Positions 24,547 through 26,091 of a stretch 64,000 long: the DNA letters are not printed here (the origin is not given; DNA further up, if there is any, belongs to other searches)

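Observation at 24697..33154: Seven-gene operon joining a Tat Psr/Phs-type molybdoenzyme, two exported rhodaneses and a CxxCK pentahaem NrfA, with no NrfH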

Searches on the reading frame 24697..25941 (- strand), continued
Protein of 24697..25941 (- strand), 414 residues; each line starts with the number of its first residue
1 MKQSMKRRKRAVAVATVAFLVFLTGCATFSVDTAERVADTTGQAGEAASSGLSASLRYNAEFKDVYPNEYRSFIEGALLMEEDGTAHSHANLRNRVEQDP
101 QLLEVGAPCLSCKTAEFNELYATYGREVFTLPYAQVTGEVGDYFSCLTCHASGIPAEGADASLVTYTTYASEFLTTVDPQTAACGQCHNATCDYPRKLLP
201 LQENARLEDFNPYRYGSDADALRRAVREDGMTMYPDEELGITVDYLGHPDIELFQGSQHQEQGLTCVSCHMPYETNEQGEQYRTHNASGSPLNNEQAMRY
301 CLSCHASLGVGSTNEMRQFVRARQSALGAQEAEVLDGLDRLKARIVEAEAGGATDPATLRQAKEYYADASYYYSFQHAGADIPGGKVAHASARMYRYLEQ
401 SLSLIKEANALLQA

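Call 15: find_encoding_contigs(protein=P0015, flank=10000, max_places=2)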
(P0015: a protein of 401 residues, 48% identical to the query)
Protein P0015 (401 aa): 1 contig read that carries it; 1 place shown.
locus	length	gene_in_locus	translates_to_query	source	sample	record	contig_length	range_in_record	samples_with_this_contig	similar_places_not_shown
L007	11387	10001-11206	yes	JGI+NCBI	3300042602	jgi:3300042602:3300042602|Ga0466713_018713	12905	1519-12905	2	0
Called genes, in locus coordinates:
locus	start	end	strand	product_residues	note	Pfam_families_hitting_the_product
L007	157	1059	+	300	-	PF00126:HTH_1, PF03466:LysR_substrate (faint)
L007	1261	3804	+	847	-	-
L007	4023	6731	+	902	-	PF04879:Molybdop_Fe4S4, PF00384:Molybdopterin, PF01568:Molydop_binding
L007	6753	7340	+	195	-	PF13237:Fer4_10, PF13247:Fer4_11, PF00037:Fer4, PF12797:Fer4_2, PF13237:Fer4_10, PF12838:Fer4_7, PF13187:Fer4_9, PF13247:Fer4_11, +7 more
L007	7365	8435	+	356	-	PF03916:NrfD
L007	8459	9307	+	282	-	PF02613:Nitrate_red_del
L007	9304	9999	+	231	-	-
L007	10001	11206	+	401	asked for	PF02335:Cytochrom_C552, PF14522:Cytochrome_C7 (faint)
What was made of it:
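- There are two independent fusions behind different Mo cassettes, in the window and in L007 (call 15). An independent second fusion in L007 (call 15).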

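Call 21: find_related_loci(query=A2, collection=genome_contigs, flank=10000)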
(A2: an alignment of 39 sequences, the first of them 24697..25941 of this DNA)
Query A2 (414 aa) in genome_contigs; peptide patterns used: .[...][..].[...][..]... (x = any residue, [..] = any of these).
600 stretches matched a pattern (row limit reached: there are more); 565 encode a relative of the query (tblastn E <= 1e-3); the best 80 are kept; 80 distinct loci.
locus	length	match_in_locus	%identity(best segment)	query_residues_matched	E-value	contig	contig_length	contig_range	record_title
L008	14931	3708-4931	39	5-412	6e-84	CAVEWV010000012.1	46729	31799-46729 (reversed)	Acutalibacteraceae bacterium isolate G02622-L1_cleanbin_000007 genome assembly, contig: Spades_G02622-L1_contig_167, who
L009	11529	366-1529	39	23-414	2e-81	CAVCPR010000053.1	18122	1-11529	Anaerovoracaceae bacterium isolate H07600-L1_cleanbin_000014 genome assembly, contig: Spades_H07600-L1_contig_1642, whol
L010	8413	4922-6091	35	20-407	4e-73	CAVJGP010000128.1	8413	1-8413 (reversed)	Alistipes onderdonkii isolate H07682-L1_cleanbin_000022 genome assembly, contig: Spades_H07682-L1_contig_6469, whole gen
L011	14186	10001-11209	33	1-411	2e-55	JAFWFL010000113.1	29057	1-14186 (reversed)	MAG: Coriobacteriales bacterium isolate RGIG5691 Sheep_Duodenum.Co__c1181238, whole genome shotgun sequence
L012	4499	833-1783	35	94-412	2e-47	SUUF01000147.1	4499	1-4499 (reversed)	MAG: Coriobacteriaceae bacterium isolate SIG39 NODE_50238_length_4499_cov_8.648123, whole genome shotgun sequence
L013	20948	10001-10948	32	109-413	2e-40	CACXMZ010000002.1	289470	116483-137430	MAG: uncultured Coriobacteriaceae bacterium isolate RUG11413 genome assembly, contig: RUG11413_asm_2, whole genome shotg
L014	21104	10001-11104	30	60-412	9e-38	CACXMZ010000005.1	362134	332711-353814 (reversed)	MAG: uncultured Coriobacteriaceae bacterium isolate RUG11413 genome assembly, contig: RUG11413_asm_5, whole genome shotg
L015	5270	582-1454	29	107-413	4e-31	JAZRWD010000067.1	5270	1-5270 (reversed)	MAG: Candidatus Limivicinus sp. isolate T1900044952_TA20190005.MAGScoT_cleanbin_000068 SGB_3707_k141_613655, whole genom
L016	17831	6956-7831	28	107-413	8e-30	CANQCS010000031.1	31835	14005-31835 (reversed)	MAG: uncultured Oscillospiraceae bacterium isolate Lapin-001__bin13 genome assembly, contig: Lapin-001__NODE_1719_length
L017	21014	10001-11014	27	75-412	2e-27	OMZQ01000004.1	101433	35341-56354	uncultured Clostridiales bacterium isolate RUG104 genome assembly, contig: scaffold_106, whole genome shotgun sequence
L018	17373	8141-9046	25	107-412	7e-24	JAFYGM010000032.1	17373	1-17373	MAG: Oscillospiraceae bacterium isolate RGIG7069 Sheep_Rumen.Co__c1235454, whole genome shotgun sequence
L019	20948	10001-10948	26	52-375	4e-23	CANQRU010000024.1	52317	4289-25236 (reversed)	MAG: uncultured Lachnospiraceae bacterium isolate Lapin-021__bin39 genome assembly, contig: Lapin-021__NODE_779_length_5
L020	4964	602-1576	25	75-414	5e-23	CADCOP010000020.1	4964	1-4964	MAG: uncultured Lachnospiraceae bacterium isolate RUG14832 genome assembly, contig: RUG14832_asm_20, whole genome shotgu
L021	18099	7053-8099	25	52-412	2e-22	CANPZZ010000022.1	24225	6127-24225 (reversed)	MAG: uncultured Lachnospiraceae bacterium isolate Lapin-002__bin34 genome assembly, contig: Lapin-002__NODE_2700_length_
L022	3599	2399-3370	26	92-413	2e-22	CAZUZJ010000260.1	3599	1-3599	MAG TPA_asm: uncultured Desulfobulbia bacterium isolate SRP093185_co1_3 genome assembly, contig: NODE_19252_length_3599_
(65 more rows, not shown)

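Call 23: find_encoding_contigs(protein=P0009, flank=10000, max_places=2)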
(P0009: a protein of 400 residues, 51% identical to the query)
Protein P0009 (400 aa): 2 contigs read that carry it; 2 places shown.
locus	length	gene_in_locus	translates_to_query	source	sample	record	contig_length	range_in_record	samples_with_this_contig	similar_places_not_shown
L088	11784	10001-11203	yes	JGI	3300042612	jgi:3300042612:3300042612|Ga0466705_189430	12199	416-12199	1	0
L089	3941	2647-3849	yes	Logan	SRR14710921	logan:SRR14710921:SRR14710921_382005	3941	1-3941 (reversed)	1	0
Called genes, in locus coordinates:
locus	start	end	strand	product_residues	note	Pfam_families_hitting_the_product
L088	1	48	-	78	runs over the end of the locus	-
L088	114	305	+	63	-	-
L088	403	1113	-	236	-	PF13489:Methyltransf_23 (weak), PF13847:Methyltransf_31, PF08241:Methyltransf_11, PF08242:Methyltransf_12 (weak), PF13649:Methyltransf_25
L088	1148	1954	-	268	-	-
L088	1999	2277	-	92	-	-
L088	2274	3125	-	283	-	PF00174:Oxidored_molyb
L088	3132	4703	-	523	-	PF00174:Oxidored_molyb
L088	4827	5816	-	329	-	PF03916:NrfD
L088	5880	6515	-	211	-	PF13237:Fer4_10 (weak), PF12838:Fer4_7 (weak), PF13187:Fer4_9 (weak), PF13247:Fer4_11, PF12838:Fer4_7 (weak), PF25160:LdpA_Fe-S-bd (weak), PF00037:Fer4 (weak), PF12797:Fer4_2 (weak), +3 more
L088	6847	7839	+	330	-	PF13350:Y_phosphatase3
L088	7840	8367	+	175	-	PF00392:GntR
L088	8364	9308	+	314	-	PF01145:Band_7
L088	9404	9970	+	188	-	PF00581:Rhodanese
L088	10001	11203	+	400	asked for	PF02335:Cytochrom_C552, PF22113:Mtrc-MtrF_II-IV_dom (faint), PF14522:Cytochrome_C7 (faint)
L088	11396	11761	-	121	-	PF01797:Y1_Tnp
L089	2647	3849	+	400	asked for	PF02335:Cytochrom_C552, PF22113:Mtrc-MtrF_II-IV_dom (faint), PF14522:Cytochrome_C7 (faint)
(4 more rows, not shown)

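Call 24: find_encoding_contigs(protein=P0012, flank=10000, max_places=2)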
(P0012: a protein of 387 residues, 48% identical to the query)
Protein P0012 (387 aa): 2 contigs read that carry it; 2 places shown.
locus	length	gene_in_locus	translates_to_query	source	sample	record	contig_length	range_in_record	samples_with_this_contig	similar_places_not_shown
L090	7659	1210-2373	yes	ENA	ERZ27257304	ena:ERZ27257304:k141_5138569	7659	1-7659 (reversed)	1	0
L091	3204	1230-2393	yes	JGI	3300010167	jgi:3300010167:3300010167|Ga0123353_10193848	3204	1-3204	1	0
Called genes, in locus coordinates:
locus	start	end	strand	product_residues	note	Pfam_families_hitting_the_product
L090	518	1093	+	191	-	PF00581:Rhodanese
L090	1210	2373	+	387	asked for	PF02335:Cytochrom_C552, PF22113:Mtrc-MtrF_II-IV_dom (faint)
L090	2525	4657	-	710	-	PF02730:AFOR_N, PF01314:AFOR_C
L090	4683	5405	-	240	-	PF14697:Fer4_21 (faint), PF12837:Fer4_6 (faint), PF13237:Fer4_10 (weak), PF13247:Fer4_11, PF12838:Fer4_7, PF00037:Fer4 (weak), PF12797:Fer4_2 (weak), PF13237:Fer4_10 (weak), +1 more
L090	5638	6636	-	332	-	PF03916:NrfD, PF14589:NrfD_2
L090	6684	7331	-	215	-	PF12838:Fer4_7 (weak), PF13247:Fer4_11, PF13237:Fer4_10 (weak), PF12838:Fer4_7 (weak), PF13187:Fer4_9 (weak), PF12797:Fer4_2 (weak), PF12837:Fer4_6 (weak), PF00037:Fer4 (weak), +1 more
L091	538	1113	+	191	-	PF00581:Rhodanese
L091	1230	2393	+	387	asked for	PF02335:Cytochrom_C552, PF22113:Mtrc-MtrF_II-IV_dom (faint)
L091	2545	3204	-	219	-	?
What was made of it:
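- In L007 the rhodanese sits between the chaperone and the cytochrome, and in L088 and L090 it immediately precedes the cytochrome gene (calls 15, 23, 24).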

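Call 25: find_encoding_contigs(protein=P0016, flank=10000, max_places=2)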
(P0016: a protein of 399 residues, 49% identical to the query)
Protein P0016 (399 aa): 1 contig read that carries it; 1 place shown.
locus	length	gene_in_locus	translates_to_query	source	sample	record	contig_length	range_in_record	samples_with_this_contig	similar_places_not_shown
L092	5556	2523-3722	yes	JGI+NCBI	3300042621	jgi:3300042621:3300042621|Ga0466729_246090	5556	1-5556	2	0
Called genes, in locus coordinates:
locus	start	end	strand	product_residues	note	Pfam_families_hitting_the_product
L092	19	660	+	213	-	PF00702:Hydrolase, PF12710:HAD, PF13419:HAD_2, PF13242:Hydrolase_like (weak)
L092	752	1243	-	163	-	PF02577:BFN_dom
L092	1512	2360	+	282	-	PF02353:CMAS (faint), PF13489:Methyltransf_23, PF08241:Methyltransf_11, PF08242:Methyltransf_12, PF13649:Methyltransf_25, PF13847:Methyltransf_31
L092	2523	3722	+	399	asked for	PF02335:Cytochrom_C552, PF22113:Mtrc-MtrF_II-IV_dom (faint), PF14522:Cytochrome_C7 (faint)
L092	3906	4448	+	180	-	-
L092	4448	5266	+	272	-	PF08843:AbiEii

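Call 80: search_solved_structures(query=L007:4023-6731:+, max_evalue=1e-8)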
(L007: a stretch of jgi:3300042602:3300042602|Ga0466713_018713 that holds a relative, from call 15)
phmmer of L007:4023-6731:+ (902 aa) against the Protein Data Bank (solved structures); distinct sequences matched with E-value up to 1e-8: 23.
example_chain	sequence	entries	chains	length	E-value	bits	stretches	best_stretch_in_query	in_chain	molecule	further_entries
6cz7_A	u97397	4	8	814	3.7e-36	127.9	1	59-293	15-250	ArrA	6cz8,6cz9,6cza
2vpw_A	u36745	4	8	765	3.3e-33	118.2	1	30-306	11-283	THIOSULFATE REDUCTASE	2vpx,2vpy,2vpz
9vap_A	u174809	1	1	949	6.3e-20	74.2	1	47-306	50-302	Formate dehydrogenase molybdopterin-binding subunit FdhA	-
2ivf_A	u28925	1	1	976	4.5e-16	61.5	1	8-397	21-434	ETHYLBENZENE DEHYDROGENASE ALPHA-SUBUNIT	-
2e7z_A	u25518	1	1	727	6.9e-15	57.6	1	65-303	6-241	Acetylene hydratase Ahy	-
7vw6_A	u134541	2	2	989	2.6e-14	55.7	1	57-304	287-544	Formate dehydrogenase | Tungsten-containing formate dehydrogenase alpha subunit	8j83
7e5z_A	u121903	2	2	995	2.6e-14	55.6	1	57-304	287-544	Formate dehydrogenase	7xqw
2jim_A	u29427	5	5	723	1.1e-12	50.2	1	57-295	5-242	PERIPLASMIC NITRATE REDUCTASE | PROTEIN (PERIPLASMIC NITRATE REDUCTASE)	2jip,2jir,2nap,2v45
1e18_A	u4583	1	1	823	1.5e-12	49.8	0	527-639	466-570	DMSO REDUCTASE.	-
1e60_A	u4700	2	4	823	1.7e-12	49.6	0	527-639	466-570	Dimethyl sulfoxide/trimethylamine N-oxide reductase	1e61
1dmr_A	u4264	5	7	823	1.7e-12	49.6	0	527-639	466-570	DMSO REDUCTASE | Dimethyl sulfoxide/trimethylamine N-oxide reductase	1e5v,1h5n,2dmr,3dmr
7bkb_D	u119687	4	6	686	1.8e-12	49.6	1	61-308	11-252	Formate dehydrogenase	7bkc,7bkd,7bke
4dmr_A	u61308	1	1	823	1.8e-12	49.6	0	527-639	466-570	DMSO REDUCTASE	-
2jio_A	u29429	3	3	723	5.2e-12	48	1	57-295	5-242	PERIPLASMIC NITRATE REDUCTASE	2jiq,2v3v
1dms_A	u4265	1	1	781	9.5e-12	47.2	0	527-639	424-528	DMSO REDUCTASE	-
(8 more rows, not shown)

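Call 89: search_protein_families(library=pfam, proteins=[L088:3132-4703:-, L088:2274-3125:-, L088:1999-2277:-, L005:11322-12023:+, L090:6684-7331:-, L090:2525-4657:-], max_evalue=0.01)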
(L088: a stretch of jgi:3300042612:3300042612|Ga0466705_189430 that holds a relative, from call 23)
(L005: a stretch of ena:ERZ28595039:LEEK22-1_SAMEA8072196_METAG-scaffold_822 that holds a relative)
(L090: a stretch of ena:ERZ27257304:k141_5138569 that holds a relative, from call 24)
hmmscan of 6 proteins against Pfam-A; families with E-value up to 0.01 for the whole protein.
L088:3132-4703:- (523 aa): 4 families
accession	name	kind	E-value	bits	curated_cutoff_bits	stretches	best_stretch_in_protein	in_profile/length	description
PF00174.25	Oxidored_molyb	-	2.6e-20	73.1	24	1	248-387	8-161/169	Oxidoreductase molybdopterin binding domain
PF14537.11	Cytochrom_c3_2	-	0.00028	21.7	25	0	97-173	7-69/79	Cytochrome c3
PF22113.1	Mtrc-MtrF_II-IV_dom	-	0.0007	19.6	30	0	96-175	81-170/176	Outer membrane cytochrome MtrC/MtrF-like, domains II/IV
PF14522.11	Cytochrome_C7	-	0.0019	18.4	24.8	1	91-169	8-67/67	Cytochrome c7 and related cytochrome c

L088:2274-3125:- (283 aa): 1 family
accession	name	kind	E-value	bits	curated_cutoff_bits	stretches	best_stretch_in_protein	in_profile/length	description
PF00174.25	Oxidored_molyb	-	4.8e-16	59.2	24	1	117-229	10-139/169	Oxidoreductase molybdopterin binding domain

L088:1999-2277:- (92 aa): 3 families
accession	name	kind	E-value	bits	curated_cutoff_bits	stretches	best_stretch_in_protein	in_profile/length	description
PF03404.22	Mo-co_dimer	-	2.9e-05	24.6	22.7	1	10-53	28-72/138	Mo-co oxidoreductase dimerisation domain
PF17957.7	Big_7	-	0.006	17.6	24.1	1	8-59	15-60/70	Bacterial Ig domain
PF07495.19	Y_Y_Y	-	0.0095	16.3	26.6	0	44-88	21-61/65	Y_Y_Y domain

L005:11322-12023:+ (233 aa): 1 family
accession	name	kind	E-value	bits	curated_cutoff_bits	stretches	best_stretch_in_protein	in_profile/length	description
PF14537.11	Cytochrom_c3_2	-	2.7e-09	37.8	25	1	150-208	30-78/79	Cytochrome c3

L090:6684-7331:- (215 aa): 12 families
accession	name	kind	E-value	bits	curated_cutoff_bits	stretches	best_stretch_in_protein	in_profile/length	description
PF13247.11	Fer4_11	-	1.1e-15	58.1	26.2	1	97-189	3-98/100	4Fe-4S dicluster domain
PF12838.12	Fer4_7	-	3.4e-11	43.9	27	2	60-120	1-52/52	4Fe-4S dicluster domain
PF00037.32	Fer4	-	8.6e-10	38.5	21.1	2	129-150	1-22/24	4Fe-4S binding domain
PF13187.11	Fer4_9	-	1.9e-09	37.8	27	2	104-148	2-49/52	4Fe-4S dicluster domain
PF12797.12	Fer4_2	-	4.9e-09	36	24.5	2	128-148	2-22/22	4Fe-4S binding domain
PF12837.12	Fer4_6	-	5.8e-09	35.9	25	2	128-151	1-24/24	4Fe-4S binding domain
PF13237.11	Fer4_10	-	1.3e-07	31.8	25.5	2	99-147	4-53/53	4Fe-4S dicluster domain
PF14697.11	Fer4_21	-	5e-07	30.2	35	2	103-148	7-53/59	4Fe-4S dicluster domain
PF13484.11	Fer4_16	-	0.00012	23.3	30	0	60-73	1-14/66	4Fe-4S double cluster binding domain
PF13183.11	Fer4_8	-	0.00015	22.7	27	1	58-120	2-68/68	4Fe-4S dicluster domain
PF25160.1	LdpA_Fe-S-bd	-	0.003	17.7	27.6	0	106-149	4-41/49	LdpA Fe-S cluster-binding domain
PF13534.11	Fer4_17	-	0.0093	16.9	22.2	1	60-120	1-60/61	4Fe-4S dicluster domain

L090:2525-4657:- (710 aa): 2 families
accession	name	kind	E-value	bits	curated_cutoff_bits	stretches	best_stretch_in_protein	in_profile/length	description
PF02730.20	AFOR_N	-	4e-45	154.5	29.8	1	7-228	1-198/199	Aldehyde ferredoxin oxidoreductase, N-terminal domain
PF01314.23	AFOR_C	-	6.6e-23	81.9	27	1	278-696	63-385/385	Aldehyde ferredoxin oxidoreductase, domains 2 & 3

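Call 90: predict_structure(alignment_id=A2)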
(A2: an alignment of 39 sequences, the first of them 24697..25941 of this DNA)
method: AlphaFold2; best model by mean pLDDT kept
length: 414 residues; sequences in the alignment: 39
mean_pLDDT: 87.1   pTM: 0.81
mean pLDDT of the five models: 87.1, 85.7, 85.4, 84.2, 84.1
residues with pLDDT >= 90: 260; 70-90: 112; 50-70: 16; < 50: 26
segments of 3 or more residues with pLDDT < 50: 27-52
pLDDT, mean of each block of 10 residues (from residue 1): 62 82 56 39 41 64 90 91 85 92 93 93 94 94 88 89 91 93 90 84 87 93 93 92 84 87 90 94 89 92 93 97 97 99 98 95 98 94 90 95 99 94
secondary structure, 60 per line:
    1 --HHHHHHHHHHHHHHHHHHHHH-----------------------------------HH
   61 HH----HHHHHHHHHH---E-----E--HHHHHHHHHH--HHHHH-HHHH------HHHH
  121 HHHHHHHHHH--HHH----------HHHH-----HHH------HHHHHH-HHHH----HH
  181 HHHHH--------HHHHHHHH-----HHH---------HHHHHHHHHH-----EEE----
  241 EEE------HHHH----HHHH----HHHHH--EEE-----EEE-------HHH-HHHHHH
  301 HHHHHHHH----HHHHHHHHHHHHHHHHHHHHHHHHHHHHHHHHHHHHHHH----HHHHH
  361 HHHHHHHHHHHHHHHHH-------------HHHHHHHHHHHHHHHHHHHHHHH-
elements in order: H3-23 H59-62 H67-76 H89-98 H101-105 H107-110 H117-130 H146-149 H164-169 H171-174 H179-185 H194-201 H219-228 E234-236 E241-243 H250-253 H258-261 H266-270 E273-275 E281-283 H295-308 H313-351 H356-377 H391-413
